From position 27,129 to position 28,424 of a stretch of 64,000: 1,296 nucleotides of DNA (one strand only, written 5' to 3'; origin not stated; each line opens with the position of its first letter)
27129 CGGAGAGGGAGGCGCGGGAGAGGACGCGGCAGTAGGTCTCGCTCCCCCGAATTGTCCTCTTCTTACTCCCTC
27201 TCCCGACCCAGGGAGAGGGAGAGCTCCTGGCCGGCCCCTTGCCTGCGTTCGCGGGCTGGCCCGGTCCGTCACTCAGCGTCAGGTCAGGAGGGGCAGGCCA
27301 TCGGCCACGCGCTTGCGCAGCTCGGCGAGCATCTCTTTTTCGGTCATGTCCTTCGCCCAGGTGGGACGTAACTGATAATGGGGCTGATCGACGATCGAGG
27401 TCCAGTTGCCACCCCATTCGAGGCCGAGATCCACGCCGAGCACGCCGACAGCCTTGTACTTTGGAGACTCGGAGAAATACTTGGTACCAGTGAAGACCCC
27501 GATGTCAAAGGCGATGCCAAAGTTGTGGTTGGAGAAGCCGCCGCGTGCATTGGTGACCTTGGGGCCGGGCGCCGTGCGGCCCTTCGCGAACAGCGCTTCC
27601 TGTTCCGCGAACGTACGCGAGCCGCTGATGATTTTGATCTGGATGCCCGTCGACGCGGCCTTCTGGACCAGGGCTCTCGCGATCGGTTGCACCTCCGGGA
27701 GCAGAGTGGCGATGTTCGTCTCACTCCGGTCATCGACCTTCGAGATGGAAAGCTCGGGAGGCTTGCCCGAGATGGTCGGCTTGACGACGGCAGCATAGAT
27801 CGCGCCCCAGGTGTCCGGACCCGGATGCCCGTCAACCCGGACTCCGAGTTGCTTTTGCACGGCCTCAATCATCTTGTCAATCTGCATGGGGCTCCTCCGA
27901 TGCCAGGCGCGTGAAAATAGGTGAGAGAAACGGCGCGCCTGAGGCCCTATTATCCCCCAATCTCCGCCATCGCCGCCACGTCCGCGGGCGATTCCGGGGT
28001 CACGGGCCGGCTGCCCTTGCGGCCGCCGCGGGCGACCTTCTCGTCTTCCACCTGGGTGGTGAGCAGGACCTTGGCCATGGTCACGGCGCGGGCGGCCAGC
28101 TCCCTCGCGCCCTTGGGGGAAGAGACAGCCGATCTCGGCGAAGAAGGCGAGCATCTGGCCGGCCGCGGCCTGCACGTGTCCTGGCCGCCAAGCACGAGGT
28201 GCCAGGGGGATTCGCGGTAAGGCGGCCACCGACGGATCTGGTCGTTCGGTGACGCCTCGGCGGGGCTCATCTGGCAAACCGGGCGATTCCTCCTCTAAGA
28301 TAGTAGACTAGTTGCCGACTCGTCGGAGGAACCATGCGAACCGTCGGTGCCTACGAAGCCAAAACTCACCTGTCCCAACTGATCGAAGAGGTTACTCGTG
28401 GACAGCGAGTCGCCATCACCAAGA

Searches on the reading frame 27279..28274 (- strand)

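Call 96: search_protein_families(library=pfam, proteins=[window:27279-28274:-], max_evalue=0.001)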
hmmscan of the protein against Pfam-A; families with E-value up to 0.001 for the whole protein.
window:27279-28274:- (331 aa): 2 families
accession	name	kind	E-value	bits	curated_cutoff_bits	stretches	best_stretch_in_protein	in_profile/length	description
PF13539.11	Peptidase_M15_4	-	8.1e-11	42.8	25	1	243-301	3-69/70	D-alanyl-D-alanine carboxypeptidase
PF02557.22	VanY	-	3.7e-10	40.1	25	1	193-260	6-76/132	D-alanyl-D-alanine carboxypeptidase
